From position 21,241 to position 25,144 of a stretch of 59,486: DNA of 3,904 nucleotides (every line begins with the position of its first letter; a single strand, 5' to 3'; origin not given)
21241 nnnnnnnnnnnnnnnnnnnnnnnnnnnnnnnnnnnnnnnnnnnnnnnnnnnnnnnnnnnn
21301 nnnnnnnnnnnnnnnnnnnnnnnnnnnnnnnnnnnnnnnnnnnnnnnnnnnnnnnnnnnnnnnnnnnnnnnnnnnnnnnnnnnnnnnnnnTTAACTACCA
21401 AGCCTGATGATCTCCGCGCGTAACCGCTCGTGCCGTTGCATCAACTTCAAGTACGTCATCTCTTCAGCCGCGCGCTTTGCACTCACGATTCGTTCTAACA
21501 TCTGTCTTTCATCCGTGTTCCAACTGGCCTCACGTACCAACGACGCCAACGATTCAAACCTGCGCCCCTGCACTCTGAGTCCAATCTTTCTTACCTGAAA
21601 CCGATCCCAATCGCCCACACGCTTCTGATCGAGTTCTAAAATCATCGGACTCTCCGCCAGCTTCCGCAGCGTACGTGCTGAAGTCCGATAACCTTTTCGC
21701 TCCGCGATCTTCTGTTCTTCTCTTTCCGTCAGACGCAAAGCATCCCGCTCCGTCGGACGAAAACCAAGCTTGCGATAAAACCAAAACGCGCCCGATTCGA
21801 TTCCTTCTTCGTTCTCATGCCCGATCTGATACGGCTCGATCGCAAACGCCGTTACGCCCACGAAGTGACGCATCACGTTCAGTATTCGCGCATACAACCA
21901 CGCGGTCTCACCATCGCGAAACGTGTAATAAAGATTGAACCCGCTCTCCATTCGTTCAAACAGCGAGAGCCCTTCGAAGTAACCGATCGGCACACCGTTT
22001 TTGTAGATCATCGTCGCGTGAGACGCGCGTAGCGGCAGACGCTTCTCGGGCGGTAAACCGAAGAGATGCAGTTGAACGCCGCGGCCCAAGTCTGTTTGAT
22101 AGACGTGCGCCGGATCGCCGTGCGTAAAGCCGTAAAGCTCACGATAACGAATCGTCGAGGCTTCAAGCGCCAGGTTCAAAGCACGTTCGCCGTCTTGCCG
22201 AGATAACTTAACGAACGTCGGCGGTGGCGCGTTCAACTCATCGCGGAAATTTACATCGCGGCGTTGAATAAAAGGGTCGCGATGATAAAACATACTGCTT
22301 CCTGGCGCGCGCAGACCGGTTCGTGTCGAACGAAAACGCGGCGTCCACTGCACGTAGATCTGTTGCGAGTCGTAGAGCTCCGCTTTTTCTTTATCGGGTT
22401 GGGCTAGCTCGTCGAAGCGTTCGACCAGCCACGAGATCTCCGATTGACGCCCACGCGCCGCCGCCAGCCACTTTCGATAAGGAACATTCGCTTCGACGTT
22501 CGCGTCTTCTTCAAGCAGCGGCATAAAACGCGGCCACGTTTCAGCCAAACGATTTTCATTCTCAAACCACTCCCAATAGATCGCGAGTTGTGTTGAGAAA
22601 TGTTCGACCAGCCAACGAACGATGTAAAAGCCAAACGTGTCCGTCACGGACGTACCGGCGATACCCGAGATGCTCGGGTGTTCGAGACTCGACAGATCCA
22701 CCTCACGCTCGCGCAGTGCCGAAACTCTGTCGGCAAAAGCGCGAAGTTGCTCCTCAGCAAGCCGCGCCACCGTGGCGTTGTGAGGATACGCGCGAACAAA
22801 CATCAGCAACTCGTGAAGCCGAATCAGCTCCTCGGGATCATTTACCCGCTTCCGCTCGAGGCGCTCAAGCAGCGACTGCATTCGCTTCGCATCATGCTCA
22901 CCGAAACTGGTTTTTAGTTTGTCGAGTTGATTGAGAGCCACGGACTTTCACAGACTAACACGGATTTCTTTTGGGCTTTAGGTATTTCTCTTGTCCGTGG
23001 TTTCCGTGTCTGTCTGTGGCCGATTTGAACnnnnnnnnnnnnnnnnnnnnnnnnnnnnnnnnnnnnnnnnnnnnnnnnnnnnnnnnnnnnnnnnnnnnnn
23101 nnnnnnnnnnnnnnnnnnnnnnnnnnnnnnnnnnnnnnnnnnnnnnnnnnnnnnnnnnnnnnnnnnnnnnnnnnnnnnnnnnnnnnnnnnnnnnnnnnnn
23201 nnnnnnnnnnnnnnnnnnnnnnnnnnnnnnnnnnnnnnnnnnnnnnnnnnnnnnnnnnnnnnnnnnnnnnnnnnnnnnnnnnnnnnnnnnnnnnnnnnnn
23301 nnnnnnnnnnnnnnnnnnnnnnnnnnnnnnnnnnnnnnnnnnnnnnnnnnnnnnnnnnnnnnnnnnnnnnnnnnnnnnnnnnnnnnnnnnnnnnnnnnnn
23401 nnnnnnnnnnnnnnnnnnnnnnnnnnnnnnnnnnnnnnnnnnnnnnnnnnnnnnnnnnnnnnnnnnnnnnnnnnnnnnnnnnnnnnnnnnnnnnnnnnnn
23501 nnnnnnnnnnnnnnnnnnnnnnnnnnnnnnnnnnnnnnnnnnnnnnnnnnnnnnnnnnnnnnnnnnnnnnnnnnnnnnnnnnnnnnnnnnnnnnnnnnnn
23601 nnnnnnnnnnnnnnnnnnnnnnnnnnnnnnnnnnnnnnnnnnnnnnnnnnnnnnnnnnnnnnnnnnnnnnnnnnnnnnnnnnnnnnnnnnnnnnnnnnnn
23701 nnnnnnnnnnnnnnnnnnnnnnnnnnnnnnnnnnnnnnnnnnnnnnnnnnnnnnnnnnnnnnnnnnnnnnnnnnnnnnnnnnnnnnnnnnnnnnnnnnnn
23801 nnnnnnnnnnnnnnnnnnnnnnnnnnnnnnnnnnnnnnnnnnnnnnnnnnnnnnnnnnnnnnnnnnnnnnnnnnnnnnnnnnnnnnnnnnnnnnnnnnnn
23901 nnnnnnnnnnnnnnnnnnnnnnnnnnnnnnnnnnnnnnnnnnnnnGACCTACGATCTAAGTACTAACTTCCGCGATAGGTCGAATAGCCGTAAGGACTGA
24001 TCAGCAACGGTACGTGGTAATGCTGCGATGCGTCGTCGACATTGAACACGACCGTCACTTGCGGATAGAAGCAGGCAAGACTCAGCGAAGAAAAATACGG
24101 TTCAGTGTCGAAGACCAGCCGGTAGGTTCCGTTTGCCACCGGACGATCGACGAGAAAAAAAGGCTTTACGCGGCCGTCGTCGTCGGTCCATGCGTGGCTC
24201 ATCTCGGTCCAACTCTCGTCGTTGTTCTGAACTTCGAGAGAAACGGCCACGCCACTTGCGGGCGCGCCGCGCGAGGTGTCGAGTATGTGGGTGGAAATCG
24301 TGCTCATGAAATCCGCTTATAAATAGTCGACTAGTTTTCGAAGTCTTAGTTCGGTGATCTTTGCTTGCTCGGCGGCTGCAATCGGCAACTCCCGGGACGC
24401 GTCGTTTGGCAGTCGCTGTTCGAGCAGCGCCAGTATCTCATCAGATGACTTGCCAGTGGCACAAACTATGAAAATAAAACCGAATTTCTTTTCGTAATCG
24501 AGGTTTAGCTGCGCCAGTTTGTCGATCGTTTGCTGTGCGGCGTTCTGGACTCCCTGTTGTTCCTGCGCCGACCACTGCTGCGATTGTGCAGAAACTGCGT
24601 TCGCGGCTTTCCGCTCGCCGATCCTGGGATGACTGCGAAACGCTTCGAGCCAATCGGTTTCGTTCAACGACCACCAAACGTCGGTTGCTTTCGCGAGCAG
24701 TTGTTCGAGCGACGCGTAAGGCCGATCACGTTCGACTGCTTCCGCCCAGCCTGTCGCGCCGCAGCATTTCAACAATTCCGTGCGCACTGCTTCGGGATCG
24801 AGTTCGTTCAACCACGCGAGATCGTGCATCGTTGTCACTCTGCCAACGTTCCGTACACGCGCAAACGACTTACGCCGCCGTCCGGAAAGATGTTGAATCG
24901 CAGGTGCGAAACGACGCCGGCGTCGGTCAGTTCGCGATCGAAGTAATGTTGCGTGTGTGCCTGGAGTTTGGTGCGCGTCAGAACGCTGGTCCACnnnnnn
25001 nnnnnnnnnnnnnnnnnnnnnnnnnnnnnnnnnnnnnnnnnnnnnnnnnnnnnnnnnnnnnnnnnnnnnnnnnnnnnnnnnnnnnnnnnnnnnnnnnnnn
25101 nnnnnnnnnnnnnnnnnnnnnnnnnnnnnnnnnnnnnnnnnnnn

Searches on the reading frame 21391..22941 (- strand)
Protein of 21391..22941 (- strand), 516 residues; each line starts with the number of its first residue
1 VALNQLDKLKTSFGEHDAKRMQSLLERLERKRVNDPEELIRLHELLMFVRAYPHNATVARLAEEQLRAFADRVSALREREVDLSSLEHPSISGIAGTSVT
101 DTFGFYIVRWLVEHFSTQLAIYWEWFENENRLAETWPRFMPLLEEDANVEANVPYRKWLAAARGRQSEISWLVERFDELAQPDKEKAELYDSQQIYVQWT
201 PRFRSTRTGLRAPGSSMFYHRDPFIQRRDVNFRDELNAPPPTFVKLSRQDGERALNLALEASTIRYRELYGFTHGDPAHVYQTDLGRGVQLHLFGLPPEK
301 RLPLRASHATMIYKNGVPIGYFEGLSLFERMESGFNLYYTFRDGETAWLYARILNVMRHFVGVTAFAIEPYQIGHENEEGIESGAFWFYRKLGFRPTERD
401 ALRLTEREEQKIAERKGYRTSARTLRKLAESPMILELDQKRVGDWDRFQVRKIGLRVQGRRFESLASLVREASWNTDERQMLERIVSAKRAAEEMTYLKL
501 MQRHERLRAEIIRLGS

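Call 9: search_protein_families(library=pfam, proteins=[window:21391-22941:-], max_evalue=0.001)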
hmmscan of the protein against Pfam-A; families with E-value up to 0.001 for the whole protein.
window:21391-22941:- (516 aa): 0 families

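Call 41: search_protein_families(library=pfam, proteins=[window:21391-22941:-], max_evalue=5)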
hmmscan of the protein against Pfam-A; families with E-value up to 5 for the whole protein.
window:21391-22941:- (516 aa): 0 families

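Call 42: search_solved_structures(query=window:21391-22941:-, max_evalue=5)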
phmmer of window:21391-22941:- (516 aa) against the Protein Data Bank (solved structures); distinct sequences matched with E-value up to 5: 0.

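Call 72: predict_structure(protein=window:21391-22941:-)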
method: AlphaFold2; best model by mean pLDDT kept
length: 516 residues; sequences in the alignment: 1
mean_pLDDT: 36.1   pTM: 0.25
mean pLDDT of the five models: 36.1, 31.1, 30.6, 29.4, 28.4
residues with pLDDT >= 90: 0; 70-90: 11; 50-70: 53; < 50: 452
segments of 3 or more residues with pLDDT < 50: 73-516
pLDDT, mean of each block of 10 residues (from residue 1): 56 68 71 52 58 54 60 44 36 35 42 35 35 40 40 37 33 29 31 28 26 24 24 27 32 35 26 26 27 26 29 30 30 29 34 32 28 29 35 32 35 33 30 26 26 31 41 41 38 34 41 37
secondary structure, 60 per line:
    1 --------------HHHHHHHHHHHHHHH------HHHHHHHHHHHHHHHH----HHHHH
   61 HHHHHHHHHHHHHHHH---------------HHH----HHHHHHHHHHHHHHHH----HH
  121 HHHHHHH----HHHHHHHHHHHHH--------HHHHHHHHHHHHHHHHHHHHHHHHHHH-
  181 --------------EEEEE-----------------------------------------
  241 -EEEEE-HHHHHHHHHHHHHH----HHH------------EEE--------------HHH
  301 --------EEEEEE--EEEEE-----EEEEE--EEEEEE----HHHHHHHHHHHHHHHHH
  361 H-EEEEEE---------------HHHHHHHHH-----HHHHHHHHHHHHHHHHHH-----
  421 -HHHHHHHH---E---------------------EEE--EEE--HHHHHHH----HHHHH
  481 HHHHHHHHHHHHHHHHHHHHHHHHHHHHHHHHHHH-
elements in order: H15-29 H36-51 H56-76 H99-114 H119-127 H132-144 H153-179 E195-199 E242-246 H248-261 E281-283 E309-314 E317-321 E327-331 E334-339 H344-361 E363-368 H384-392 H398-415 H422-429 E455-457 E460-462 H465-471 H476-515

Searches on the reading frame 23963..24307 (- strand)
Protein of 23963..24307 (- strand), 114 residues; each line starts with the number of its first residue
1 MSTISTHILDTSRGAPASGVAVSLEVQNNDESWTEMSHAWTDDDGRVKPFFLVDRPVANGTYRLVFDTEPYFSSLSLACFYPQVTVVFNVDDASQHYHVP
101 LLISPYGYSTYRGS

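Call 3: search_protein_families(library=pfam, proteins=[window:23963-24307:-], max_evalue=0.01)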
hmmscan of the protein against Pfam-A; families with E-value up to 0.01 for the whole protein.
window:23963-24307:- (114 aa): 2 families
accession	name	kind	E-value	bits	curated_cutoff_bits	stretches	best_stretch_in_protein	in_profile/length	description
PF00576.27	Transthyretin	-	2.3e-40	138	25.3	1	4-113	1-109/109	HIUase/Transthyretin family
PF13620.12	CarboxypepD_reg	-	0.0052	17.5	32.3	0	3-67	1-55/82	Carboxypeptidase regulatory-like domain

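Call 4: search_protein_families(library=ncbifam, proteins=[window:23963-24307:-], max_evalue=0.01)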
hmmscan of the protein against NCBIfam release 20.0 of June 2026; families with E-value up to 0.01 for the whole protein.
window:23963-24307:- (114 aa): 2 families
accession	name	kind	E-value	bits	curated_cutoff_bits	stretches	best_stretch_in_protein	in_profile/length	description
TIGR02962.1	hdxy_isourate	equivalog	1.5e-42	144.6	87.45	1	2-114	2-113/113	hydroxyisourate hydrolase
NF011610.0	PRK15036.1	equivalog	1.6e-33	115.6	217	1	4-114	29-137/137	hydroxyisourate hydrolase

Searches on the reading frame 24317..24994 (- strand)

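Call 3: search_protein_families(library=pfam, proteins=[window:24317-24994:-], max_evalue=0.01)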
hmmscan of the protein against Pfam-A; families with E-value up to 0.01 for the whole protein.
window:24317-24994:- (225 aa): 1 family
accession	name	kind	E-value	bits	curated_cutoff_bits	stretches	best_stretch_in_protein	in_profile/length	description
PF09349.15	OHCU_decarbox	-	5.8e-46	157.3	24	1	63-219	1-155/155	OHCU decarboxylase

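Call 4: search_protein_families(library=ncbifam, proteins=[window:24317-24994:-], max_evalue=0.01)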
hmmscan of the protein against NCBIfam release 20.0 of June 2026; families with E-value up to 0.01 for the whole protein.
window:24317-24994:- (225 aa): 5 families
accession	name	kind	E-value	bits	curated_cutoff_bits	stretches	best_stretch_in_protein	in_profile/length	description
NF010371.0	PRK13797.1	equivalog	8.5e-54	183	814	1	45-222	330-518/521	allantoicase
TIGR03180.1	UraD_2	equivalog_domain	4.1e-53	179.7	139.4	1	62-222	1-158/158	2-oxo-4-hydroxy-4-carboxy-5-ureidoimidazoline decarboxylase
NF010372.0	PRK13798.1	subfamily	4.9e-53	179.8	124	1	55-223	5-165/173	2-oxo-4-hydroxy-4-carboxy-5-ureidoimidazoline decarboxylase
TIGR03164.1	UHCUDC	equivalog_domain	2.8e-21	76.2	96.25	1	84-220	21-156/157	2-oxo-4-hydroxy-4-carboxy-5-ureidoimidazoline decarboxylase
NF010373.0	PRK13799.1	equivalog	1.8e-14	53.1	1087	1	83-224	29-175/591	unknown domain/N-carbamoyl-L-amino acid hydrolase fusion protein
